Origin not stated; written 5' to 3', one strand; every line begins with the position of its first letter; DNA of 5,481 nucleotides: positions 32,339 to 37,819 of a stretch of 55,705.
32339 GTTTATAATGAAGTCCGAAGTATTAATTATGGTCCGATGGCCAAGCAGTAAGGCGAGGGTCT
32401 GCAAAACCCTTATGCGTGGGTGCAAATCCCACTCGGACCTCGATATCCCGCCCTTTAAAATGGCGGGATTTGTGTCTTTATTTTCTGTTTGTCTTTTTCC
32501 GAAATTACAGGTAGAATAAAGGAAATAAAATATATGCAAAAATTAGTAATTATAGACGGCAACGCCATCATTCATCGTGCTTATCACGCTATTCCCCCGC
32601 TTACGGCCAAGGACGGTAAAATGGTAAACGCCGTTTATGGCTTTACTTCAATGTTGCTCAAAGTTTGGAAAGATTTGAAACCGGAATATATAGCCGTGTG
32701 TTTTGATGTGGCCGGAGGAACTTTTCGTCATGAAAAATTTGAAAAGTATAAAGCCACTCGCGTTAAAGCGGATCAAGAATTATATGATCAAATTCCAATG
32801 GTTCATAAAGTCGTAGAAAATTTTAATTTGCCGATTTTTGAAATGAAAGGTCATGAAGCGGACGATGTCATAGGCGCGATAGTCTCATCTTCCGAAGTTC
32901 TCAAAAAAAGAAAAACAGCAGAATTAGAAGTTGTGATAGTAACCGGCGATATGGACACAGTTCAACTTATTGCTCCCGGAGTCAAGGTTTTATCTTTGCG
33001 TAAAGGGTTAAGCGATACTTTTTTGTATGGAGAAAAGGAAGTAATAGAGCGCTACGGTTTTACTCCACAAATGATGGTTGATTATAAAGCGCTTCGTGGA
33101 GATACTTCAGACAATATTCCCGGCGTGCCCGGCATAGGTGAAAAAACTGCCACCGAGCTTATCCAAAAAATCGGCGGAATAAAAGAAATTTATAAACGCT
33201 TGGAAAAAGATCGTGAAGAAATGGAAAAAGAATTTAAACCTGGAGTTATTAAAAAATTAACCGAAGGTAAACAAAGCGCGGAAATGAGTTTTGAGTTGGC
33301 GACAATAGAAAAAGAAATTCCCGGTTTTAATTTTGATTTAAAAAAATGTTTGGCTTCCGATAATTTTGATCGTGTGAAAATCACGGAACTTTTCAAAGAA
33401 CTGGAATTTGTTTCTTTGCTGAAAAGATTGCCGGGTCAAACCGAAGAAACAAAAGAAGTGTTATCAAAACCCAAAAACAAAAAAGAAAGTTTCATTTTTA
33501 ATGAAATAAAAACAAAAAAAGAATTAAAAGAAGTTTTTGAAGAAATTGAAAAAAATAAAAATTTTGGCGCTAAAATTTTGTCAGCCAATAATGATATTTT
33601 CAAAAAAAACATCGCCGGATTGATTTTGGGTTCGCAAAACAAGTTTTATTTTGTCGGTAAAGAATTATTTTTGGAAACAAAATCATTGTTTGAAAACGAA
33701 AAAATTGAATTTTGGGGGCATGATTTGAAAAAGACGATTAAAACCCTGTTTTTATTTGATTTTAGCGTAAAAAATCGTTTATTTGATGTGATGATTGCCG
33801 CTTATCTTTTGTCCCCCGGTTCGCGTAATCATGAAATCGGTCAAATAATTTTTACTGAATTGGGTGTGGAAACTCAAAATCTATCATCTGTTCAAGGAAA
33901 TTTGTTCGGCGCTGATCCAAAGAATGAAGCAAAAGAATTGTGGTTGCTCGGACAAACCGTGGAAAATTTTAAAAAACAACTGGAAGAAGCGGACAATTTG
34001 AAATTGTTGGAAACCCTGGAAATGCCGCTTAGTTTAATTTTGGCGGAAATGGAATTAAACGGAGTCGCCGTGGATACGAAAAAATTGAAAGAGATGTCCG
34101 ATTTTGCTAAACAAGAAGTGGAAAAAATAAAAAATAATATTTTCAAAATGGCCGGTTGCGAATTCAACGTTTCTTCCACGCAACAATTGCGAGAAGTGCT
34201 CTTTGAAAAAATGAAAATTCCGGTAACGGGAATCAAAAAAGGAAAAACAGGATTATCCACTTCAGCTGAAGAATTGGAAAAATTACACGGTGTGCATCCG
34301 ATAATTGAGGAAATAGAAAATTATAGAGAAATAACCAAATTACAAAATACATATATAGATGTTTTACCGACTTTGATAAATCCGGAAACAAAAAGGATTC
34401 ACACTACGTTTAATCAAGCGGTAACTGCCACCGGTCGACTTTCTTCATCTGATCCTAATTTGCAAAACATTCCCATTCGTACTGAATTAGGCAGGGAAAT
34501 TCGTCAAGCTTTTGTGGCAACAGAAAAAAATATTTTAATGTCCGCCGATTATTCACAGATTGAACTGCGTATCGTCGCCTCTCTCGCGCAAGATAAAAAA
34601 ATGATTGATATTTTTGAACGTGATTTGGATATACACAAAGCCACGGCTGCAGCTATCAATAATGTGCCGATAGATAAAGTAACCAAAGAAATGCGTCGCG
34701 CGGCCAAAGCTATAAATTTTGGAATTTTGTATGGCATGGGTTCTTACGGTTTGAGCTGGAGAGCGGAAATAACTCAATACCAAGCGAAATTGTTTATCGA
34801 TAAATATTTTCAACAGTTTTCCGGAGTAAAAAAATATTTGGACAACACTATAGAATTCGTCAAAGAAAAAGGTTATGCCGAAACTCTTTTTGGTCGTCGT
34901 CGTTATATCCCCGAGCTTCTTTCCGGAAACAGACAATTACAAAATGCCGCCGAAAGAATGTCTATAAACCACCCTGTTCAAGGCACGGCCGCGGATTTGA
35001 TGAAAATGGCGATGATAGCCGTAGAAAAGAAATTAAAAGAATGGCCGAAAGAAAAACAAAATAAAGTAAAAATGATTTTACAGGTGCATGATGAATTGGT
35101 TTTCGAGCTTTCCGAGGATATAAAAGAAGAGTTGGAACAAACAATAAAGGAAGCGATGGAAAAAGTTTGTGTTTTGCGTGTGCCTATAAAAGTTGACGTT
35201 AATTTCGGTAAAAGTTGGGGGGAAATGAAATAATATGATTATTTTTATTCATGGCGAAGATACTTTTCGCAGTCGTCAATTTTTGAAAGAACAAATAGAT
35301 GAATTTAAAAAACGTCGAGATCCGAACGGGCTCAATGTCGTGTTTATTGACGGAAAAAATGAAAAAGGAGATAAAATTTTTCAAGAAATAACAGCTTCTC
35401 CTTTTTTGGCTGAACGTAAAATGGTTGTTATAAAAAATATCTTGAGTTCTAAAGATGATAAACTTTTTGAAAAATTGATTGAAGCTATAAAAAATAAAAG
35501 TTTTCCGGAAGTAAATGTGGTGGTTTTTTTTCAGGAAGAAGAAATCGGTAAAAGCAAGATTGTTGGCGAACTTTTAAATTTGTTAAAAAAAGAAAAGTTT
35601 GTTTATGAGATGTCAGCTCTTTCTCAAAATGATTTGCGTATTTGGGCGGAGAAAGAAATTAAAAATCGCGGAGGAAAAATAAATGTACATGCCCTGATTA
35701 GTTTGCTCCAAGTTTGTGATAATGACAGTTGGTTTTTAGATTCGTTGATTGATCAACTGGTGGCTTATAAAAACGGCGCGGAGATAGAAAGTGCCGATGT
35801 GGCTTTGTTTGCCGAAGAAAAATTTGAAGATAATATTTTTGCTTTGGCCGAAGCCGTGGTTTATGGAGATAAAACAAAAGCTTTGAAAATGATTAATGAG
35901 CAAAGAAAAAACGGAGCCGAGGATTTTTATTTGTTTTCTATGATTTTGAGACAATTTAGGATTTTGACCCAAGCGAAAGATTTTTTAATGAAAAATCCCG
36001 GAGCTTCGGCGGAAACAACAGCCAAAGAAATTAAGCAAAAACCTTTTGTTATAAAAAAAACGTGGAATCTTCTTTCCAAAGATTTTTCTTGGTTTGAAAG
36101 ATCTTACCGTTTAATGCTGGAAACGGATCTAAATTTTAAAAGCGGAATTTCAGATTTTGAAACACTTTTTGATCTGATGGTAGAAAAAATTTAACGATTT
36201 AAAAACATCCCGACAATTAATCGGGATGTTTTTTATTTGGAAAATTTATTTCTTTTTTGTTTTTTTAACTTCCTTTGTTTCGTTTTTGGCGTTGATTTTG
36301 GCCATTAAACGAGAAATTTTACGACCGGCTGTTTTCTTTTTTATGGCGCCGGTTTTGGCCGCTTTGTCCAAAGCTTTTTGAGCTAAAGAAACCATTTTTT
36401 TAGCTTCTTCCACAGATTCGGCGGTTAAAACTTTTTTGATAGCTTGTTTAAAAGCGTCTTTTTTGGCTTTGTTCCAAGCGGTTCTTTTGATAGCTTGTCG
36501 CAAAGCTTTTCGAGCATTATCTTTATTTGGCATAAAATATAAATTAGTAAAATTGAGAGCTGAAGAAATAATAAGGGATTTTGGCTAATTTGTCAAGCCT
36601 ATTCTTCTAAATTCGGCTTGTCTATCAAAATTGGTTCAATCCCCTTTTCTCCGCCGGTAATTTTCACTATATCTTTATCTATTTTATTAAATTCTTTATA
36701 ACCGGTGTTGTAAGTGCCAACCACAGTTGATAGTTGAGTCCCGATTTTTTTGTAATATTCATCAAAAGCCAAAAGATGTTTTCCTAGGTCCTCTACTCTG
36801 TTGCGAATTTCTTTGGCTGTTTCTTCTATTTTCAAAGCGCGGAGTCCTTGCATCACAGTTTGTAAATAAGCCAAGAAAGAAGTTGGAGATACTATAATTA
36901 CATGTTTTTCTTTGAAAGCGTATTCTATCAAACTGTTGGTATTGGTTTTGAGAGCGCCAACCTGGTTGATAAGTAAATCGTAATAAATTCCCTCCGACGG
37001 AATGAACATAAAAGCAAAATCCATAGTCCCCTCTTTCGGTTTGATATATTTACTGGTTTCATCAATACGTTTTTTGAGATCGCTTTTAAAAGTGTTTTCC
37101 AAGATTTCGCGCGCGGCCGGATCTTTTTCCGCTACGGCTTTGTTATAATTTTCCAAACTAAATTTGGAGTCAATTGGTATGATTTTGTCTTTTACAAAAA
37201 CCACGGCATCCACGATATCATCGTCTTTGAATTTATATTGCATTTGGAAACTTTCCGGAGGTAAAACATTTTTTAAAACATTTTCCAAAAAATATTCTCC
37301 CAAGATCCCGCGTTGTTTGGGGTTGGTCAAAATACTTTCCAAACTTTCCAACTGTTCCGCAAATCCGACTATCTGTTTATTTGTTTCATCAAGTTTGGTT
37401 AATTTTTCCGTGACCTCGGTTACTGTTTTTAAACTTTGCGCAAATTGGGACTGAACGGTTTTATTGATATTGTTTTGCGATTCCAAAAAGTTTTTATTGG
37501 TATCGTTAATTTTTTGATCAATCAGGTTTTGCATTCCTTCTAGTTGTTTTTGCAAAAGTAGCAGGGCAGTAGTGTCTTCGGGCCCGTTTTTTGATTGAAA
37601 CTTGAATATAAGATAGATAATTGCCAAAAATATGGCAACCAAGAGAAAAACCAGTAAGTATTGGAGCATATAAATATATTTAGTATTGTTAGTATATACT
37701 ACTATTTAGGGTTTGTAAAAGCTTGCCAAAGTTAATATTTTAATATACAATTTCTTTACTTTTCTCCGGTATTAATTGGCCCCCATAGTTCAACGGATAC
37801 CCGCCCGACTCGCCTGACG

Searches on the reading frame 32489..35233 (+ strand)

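Call 7: search_protein_families(library=pfam, proteins=[window:32489-35233:+], max_evalue=0.001)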
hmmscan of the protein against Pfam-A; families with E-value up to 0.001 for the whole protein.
window:32489-35233:+ (914 aa): 4 families
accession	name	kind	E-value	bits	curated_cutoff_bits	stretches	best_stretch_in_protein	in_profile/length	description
PF00476.26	DNA_pol_A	-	3.7e-154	513.7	34.3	1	531-912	2-381/381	DNA polymerase family A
PF02739.22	5_3_exonuc_N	-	1.4e-52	178.2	34.3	1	18-190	1-164/164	5'-3' exonuclease, N-terminal resolvase-like domain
PF01367.25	5_3_exonuc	-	2.3e-25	89.3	40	1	192-287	2-89/97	5'-3' exonuclease, C-terminal SAM fold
PF22619.2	DNA_polI_exo1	-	5.5e-10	39.6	27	1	370-454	10-97/140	DNA polymerase I, ribonuclease H-like domain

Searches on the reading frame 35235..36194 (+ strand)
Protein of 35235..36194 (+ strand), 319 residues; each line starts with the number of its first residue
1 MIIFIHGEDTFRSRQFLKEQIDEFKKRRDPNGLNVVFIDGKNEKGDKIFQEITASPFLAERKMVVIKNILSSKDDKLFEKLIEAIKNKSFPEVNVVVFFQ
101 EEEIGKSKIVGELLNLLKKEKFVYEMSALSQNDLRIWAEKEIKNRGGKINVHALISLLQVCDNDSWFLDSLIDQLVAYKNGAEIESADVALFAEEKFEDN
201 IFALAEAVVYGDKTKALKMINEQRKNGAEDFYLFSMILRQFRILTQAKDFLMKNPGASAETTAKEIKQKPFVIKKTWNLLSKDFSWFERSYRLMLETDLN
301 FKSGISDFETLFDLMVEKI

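Call 7: search_protein_families(library=pfam, proteins=[window:35235-36194:+], max_evalue=0.001)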
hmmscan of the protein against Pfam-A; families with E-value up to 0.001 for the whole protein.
window:35235-36194:+ (319 aa): 2 families
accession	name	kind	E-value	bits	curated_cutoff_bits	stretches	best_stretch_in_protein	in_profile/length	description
PF21694.2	DNA_pol3_delta_C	-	8.2e-19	68.2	27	1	198-317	1-119/121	DNA polymerase III delta subunit, C-terminal domain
PF06144.19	DNA_pol3_delta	-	2.8e-08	34.3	21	1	5-124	3-121/124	DNA polymerase III, delta subunit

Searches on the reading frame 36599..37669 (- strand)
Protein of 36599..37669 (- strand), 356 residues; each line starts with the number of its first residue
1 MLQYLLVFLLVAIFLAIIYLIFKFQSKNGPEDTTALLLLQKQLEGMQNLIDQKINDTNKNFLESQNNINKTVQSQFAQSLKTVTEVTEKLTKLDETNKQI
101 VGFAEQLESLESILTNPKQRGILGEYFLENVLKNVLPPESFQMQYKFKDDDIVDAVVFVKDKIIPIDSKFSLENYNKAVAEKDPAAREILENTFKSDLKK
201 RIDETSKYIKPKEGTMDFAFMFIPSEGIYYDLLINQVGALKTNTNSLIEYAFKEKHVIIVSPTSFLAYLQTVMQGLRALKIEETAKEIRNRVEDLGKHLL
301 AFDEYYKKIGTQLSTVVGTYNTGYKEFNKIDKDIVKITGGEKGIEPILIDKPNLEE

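Call 7: search_protein_families(library=pfam, proteins=[window:36599-37669:-], max_evalue=0.001)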
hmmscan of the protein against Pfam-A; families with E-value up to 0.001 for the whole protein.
window:36599-37669:- (356 aa): 1 family
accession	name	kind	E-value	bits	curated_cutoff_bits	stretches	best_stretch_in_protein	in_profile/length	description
PF02646.22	RmuC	-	1.5e-53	182.2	26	1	53-328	2-271/291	RmuC family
